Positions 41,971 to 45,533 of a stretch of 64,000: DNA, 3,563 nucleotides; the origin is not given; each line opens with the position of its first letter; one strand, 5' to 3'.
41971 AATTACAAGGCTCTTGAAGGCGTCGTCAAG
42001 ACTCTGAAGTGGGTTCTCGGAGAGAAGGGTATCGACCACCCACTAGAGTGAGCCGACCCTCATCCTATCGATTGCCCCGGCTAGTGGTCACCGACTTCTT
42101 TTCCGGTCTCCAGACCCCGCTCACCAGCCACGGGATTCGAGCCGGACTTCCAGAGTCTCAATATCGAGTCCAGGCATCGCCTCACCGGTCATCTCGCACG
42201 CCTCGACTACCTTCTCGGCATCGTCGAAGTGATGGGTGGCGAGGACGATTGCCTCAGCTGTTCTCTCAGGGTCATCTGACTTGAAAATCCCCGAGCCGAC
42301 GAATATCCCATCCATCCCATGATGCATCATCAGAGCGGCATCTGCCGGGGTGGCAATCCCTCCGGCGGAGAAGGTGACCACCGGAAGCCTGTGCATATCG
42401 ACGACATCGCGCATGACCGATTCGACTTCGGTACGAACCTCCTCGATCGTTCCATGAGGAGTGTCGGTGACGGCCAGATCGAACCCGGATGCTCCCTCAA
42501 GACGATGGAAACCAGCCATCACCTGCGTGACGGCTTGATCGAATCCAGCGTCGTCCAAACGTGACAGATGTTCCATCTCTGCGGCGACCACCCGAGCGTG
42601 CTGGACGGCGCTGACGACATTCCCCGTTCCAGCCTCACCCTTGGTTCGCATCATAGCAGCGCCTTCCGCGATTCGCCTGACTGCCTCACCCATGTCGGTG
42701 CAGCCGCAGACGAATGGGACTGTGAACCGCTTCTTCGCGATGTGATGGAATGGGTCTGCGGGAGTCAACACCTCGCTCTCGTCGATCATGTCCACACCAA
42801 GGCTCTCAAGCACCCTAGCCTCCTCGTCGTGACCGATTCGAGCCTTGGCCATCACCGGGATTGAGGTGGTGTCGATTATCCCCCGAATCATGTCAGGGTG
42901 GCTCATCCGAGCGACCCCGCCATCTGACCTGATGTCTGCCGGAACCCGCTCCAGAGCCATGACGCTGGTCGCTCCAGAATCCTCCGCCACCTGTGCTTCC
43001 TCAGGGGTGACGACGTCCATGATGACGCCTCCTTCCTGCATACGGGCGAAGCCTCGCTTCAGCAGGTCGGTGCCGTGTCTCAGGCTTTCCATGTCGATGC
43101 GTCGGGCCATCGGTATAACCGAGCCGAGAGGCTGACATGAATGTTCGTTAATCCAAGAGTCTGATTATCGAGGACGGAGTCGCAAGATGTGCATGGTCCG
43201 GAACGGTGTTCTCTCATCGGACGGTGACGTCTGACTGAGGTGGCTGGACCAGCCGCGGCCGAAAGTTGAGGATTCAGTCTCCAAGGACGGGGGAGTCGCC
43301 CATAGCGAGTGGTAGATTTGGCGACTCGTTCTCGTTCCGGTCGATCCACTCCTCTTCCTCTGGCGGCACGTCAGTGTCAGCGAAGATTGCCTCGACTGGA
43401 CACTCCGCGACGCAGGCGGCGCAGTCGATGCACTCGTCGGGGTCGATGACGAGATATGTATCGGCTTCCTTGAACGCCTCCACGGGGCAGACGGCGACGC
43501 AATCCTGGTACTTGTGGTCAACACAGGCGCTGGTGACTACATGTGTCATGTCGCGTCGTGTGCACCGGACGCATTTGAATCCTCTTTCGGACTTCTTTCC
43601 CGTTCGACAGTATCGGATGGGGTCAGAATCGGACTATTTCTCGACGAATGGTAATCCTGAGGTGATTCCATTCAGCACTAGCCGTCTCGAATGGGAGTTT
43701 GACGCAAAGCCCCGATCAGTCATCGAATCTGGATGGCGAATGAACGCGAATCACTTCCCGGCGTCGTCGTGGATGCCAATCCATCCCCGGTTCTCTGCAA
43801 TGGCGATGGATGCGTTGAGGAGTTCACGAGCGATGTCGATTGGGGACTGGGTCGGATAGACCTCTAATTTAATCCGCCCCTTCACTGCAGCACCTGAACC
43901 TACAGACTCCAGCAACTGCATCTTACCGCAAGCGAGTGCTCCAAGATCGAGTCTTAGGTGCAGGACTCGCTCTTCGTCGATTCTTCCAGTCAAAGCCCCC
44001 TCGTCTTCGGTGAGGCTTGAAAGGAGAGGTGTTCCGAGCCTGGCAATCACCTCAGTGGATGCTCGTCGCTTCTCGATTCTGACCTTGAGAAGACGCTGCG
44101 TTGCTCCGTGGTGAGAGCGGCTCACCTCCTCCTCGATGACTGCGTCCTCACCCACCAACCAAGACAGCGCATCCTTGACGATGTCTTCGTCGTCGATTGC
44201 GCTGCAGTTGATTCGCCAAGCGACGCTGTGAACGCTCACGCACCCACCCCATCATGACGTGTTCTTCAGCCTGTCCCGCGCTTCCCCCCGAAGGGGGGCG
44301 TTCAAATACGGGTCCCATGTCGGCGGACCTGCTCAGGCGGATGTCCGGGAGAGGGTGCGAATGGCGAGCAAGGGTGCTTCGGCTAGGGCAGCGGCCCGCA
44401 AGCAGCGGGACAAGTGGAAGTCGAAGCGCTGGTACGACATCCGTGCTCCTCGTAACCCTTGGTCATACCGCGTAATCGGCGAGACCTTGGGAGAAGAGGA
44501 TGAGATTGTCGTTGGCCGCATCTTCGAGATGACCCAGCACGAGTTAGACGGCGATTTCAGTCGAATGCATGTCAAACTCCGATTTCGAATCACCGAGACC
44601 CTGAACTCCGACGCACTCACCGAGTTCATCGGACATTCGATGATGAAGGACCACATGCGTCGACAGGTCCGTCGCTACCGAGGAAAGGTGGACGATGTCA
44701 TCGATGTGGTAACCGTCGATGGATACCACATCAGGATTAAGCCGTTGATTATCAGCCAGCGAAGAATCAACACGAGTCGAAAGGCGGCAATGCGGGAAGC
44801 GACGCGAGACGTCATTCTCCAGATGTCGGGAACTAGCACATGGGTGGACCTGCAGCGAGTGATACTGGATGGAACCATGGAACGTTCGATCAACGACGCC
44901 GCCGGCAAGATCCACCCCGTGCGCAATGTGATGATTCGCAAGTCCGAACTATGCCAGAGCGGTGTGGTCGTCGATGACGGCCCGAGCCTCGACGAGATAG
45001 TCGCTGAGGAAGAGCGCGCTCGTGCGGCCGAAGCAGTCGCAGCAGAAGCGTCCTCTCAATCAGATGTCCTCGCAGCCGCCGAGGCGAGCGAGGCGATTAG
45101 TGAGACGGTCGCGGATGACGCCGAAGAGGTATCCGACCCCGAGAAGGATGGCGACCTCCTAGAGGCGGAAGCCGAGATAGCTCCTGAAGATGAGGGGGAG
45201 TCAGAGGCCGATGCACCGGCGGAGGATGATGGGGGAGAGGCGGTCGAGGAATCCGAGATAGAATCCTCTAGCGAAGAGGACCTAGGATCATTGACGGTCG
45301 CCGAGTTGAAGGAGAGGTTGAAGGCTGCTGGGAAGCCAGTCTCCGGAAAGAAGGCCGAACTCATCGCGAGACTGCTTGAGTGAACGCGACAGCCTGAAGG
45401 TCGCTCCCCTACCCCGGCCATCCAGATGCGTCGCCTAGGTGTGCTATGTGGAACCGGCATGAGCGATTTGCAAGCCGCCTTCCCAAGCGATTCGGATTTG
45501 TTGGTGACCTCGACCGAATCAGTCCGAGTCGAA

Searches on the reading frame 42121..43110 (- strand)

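Call 86: search_protein_families(library=pfam, proteins=[window:42121-43110:-], max_evalue=0.00001)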
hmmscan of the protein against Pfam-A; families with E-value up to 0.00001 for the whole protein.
window:42121-43110:- (329 aa): 2 families
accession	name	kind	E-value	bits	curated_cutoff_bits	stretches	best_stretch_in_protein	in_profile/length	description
PF01680.23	SOR_SNZ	-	1e-85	287.2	27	1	16-198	3-185/207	SOR/SNZ family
PF05690.20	ThiG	-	3e-10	40.3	23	0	232-293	166-225/247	Thiazole biosynthesis protein ThiG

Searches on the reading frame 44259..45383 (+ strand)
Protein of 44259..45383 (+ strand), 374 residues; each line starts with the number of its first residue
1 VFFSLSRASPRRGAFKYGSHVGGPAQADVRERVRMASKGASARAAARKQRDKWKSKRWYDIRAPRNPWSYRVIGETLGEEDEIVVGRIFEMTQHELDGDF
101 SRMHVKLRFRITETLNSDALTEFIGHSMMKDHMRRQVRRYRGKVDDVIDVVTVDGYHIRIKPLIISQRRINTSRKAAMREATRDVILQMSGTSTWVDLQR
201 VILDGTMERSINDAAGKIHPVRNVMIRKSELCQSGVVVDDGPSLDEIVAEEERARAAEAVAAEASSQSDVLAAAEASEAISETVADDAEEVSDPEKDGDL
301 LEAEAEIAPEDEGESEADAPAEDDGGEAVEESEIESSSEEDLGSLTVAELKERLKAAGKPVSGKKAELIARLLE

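Call 86: search_protein_families(library=pfam, proteins=[window:44259-45383:+], max_evalue=0.00001)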
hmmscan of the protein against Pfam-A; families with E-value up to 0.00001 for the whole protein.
window:44259-45383:+ (374 aa): 2 families
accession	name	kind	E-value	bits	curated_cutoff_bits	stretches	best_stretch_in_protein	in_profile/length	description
PF01015.23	Ribosomal_S3Ae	-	1.3e-50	172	29.3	1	46-233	3-189/191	Ribosomal S3Ae family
PF02037.33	SAP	-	3.2e-11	43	23.9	1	341-374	1-34/37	SAP domain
